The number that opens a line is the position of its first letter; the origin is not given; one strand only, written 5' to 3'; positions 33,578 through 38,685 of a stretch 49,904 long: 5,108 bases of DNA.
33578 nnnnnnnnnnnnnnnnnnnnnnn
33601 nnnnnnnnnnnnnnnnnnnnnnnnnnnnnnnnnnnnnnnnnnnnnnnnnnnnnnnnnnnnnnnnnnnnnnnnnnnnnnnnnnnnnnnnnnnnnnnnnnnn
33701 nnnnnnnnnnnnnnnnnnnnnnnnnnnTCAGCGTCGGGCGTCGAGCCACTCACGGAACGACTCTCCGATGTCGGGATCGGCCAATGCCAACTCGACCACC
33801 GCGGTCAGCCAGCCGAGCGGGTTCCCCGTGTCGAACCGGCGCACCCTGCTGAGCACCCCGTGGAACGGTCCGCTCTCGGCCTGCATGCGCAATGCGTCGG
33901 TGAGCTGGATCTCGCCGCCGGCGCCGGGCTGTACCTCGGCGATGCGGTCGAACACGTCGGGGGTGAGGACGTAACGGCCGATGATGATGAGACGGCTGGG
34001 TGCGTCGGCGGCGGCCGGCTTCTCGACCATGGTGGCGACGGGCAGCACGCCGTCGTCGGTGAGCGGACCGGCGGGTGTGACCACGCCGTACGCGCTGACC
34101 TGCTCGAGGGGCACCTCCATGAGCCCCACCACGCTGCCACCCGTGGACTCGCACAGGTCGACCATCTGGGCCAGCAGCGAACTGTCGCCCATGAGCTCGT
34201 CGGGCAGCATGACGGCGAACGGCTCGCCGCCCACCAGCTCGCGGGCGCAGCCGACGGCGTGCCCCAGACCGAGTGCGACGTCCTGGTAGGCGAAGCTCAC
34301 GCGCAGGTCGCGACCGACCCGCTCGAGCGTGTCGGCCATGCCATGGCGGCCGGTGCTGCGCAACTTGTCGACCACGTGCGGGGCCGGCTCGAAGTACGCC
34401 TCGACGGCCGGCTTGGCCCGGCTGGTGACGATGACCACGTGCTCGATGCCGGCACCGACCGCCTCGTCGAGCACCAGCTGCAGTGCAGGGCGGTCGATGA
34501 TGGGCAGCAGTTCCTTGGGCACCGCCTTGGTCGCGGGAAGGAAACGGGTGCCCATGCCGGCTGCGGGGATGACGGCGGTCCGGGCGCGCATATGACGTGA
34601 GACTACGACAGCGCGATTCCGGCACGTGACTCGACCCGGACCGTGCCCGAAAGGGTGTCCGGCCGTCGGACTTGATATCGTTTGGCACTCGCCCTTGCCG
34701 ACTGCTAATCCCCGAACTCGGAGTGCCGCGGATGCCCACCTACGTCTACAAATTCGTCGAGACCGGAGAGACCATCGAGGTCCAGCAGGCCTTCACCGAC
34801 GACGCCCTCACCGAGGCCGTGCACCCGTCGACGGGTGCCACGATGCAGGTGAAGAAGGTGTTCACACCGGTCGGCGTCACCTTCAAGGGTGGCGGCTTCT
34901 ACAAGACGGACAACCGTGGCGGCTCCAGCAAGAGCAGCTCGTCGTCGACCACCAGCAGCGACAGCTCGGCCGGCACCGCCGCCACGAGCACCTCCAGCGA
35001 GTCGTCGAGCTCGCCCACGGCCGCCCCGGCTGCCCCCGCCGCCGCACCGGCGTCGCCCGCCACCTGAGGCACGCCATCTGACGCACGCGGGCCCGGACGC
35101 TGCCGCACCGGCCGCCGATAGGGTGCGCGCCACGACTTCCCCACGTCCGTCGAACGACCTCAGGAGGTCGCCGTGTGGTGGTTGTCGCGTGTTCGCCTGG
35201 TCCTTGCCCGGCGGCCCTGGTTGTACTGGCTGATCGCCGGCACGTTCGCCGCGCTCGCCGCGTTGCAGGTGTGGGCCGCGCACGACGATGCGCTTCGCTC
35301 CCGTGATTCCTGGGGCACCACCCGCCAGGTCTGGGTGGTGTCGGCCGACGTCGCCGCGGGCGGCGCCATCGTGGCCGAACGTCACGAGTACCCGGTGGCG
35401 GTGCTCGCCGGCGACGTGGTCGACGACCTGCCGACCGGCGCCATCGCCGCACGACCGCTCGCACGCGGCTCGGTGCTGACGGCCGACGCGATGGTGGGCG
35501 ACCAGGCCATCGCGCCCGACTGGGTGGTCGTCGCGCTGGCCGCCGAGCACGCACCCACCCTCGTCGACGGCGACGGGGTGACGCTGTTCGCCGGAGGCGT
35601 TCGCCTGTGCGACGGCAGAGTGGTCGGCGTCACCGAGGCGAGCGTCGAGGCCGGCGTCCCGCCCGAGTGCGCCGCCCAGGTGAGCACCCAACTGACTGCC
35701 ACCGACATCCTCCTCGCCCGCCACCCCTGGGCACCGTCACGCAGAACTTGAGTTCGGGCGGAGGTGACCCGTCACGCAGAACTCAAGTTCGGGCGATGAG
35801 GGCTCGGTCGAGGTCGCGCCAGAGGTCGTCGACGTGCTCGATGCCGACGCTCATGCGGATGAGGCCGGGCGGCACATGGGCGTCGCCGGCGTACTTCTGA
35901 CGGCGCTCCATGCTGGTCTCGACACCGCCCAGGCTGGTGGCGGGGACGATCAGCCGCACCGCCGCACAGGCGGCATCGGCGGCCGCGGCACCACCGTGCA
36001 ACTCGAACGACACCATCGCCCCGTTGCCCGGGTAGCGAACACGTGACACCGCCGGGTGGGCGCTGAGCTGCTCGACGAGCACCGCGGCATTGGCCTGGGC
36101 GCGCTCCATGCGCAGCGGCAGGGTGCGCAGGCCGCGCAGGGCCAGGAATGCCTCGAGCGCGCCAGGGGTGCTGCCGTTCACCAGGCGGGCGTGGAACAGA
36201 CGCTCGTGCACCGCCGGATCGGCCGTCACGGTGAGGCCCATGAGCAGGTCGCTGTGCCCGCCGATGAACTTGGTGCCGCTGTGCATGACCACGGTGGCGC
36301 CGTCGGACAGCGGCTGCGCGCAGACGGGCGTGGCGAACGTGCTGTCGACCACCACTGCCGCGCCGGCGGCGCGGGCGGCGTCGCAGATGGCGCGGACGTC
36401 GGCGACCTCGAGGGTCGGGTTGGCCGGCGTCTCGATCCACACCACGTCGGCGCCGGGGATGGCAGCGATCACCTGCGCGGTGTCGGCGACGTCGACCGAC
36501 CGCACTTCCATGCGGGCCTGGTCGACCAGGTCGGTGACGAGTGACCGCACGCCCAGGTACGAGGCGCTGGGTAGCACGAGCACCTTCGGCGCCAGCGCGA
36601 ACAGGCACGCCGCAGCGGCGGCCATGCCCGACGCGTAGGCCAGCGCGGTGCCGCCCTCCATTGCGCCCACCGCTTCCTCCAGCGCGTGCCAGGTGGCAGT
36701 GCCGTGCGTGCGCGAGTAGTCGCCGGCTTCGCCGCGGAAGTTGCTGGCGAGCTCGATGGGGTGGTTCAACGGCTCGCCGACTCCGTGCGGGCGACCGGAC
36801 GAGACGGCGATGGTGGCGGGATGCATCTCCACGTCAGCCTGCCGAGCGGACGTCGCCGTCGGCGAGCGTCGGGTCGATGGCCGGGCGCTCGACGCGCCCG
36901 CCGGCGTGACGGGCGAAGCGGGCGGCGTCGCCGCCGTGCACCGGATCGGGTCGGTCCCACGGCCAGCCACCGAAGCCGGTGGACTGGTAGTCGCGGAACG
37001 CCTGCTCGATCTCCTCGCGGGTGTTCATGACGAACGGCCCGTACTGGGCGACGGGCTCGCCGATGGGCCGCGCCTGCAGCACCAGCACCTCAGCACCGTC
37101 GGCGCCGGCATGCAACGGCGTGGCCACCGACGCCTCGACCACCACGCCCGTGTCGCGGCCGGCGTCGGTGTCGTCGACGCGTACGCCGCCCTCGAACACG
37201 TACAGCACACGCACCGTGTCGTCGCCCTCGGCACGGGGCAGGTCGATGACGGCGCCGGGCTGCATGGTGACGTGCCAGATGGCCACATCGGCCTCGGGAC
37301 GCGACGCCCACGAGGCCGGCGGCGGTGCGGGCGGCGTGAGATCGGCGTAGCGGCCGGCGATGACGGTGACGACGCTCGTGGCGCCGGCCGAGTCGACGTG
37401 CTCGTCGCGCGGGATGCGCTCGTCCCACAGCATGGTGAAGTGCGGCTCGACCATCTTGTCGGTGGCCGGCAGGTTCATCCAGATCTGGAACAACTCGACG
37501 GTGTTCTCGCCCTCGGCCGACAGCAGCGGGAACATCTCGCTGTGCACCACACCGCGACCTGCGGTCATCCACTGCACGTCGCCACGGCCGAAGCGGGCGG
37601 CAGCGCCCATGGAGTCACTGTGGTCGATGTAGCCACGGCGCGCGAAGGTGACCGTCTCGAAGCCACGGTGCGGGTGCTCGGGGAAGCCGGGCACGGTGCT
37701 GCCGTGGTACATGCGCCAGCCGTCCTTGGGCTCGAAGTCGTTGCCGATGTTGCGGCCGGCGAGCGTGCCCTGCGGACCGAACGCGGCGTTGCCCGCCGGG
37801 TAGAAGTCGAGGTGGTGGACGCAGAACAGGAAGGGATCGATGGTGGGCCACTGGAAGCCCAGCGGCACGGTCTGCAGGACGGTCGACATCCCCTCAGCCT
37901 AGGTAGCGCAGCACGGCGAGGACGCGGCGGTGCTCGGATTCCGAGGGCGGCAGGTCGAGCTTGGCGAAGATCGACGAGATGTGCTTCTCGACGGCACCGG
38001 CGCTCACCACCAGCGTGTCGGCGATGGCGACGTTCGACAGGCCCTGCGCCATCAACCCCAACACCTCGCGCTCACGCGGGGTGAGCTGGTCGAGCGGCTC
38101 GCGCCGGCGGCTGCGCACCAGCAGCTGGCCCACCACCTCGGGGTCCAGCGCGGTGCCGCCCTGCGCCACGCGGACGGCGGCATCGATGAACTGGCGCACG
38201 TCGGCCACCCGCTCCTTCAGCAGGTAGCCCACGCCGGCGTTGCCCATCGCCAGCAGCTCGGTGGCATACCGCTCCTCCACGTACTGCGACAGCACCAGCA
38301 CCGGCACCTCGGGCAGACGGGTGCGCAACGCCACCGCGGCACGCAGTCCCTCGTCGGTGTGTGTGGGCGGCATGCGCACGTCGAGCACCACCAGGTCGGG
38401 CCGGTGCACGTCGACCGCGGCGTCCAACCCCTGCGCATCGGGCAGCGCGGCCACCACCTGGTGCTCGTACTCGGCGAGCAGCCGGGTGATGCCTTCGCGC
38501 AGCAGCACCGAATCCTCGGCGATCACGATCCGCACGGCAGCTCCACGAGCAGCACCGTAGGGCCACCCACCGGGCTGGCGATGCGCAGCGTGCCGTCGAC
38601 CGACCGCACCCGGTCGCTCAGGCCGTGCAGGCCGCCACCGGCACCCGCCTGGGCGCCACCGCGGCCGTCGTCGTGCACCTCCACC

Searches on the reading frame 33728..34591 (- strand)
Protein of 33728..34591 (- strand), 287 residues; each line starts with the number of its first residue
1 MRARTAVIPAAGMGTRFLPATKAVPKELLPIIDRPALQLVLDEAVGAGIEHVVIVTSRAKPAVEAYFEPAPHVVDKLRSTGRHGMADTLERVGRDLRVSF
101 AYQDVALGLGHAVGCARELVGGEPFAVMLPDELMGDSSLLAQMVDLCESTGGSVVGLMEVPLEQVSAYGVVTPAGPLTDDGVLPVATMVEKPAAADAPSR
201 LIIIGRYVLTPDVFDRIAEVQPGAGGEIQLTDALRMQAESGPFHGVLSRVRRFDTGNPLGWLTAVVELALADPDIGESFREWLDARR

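Call 94: search_protein_families(library=pfam, proteins=[window:33728-34591:-], max_evalue=0.001)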
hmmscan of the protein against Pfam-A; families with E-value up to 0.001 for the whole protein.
window:33728-34591:- (287 aa): 2 families
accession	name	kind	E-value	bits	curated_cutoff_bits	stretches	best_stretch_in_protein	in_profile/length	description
PF00483.29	NTP_transferase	-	6.1e-25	88.6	21.2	1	6-258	2-232/245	Nucleotidyl transferase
PF12804.13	NTP_transf_3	-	1.3e-07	32.4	27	1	6-89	1-80/160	MobA-like NTP transferase domain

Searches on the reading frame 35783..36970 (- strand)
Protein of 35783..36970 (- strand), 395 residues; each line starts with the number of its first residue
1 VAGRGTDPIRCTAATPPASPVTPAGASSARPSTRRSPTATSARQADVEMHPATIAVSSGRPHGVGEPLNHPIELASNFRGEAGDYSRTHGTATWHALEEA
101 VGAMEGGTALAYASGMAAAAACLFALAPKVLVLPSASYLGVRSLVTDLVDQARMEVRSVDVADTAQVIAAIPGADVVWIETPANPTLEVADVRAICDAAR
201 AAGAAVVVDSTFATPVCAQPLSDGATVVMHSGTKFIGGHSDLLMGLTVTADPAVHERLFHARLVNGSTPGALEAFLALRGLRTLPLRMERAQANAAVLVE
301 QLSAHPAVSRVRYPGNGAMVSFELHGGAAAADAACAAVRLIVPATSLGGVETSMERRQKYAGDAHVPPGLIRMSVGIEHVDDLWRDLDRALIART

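Call 12: search_protein_families(library=pfam, proteins=[window:35783-36970:-], max_evalue=0.001)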
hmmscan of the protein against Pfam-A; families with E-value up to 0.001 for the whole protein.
window:35783-36970:- (395 aa): 3 families
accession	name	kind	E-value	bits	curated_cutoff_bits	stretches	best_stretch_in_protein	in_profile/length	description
PF01053.26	Cys_Met_Meta_PP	-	3.2e-77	260.1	27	1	81-391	42-380/381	Cys/Met metabolism PLP-dependent enzyme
PF00155.27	Aminotran_1_2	-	1.3e-05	25.1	19.7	1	96-328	46-313/361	Aminotransferase class I and II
PF13460.12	NAD_binding_10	-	0.00022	21.6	27.2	1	146-208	33-94/184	NAD(P)H-binding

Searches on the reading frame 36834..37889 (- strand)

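Call 12: search_protein_families(library=pfam, proteins=[window:36834-37889:-], max_evalue=0.001)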
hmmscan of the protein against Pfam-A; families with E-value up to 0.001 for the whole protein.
window:36834-37889:- (351 aa): 2 families
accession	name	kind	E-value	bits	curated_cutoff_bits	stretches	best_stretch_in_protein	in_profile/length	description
PF02678.22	Pirin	-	6.6e-25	87.7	26.1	1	65-138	38-108/108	Pirin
PF05726.19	Pirin_C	-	1.4e-21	77.2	27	1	205-307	2-103/103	Pirin C-terminal cupin domain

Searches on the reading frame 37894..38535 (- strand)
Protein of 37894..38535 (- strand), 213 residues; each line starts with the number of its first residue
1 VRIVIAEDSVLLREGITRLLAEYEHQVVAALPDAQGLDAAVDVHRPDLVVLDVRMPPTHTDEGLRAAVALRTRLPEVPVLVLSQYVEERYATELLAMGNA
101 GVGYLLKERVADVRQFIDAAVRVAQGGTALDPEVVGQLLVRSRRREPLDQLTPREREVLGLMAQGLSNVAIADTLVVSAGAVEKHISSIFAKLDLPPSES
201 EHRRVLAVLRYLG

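Call 12: search_protein_families(library=pfam, proteins=[window:37894-38535:-], max_evalue=0.001)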
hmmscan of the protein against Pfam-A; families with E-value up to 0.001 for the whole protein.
window:37894-38535:- (213 aa): 3 families
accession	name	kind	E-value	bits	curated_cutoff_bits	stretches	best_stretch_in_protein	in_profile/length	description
PF00072.30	Response_reg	-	6e-15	55.8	30.2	1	3-108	1-100/111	Response regulator receiver domain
PF00196.25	GerE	-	1.9e-13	50.3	23.5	1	149-194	1-46/57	Bacterial regulatory proteins, luxR family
PF08281.18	Sigma70_r4_2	-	3.3e-05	23.9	25.7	1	148-189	8-50/54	Sigma-70, region 4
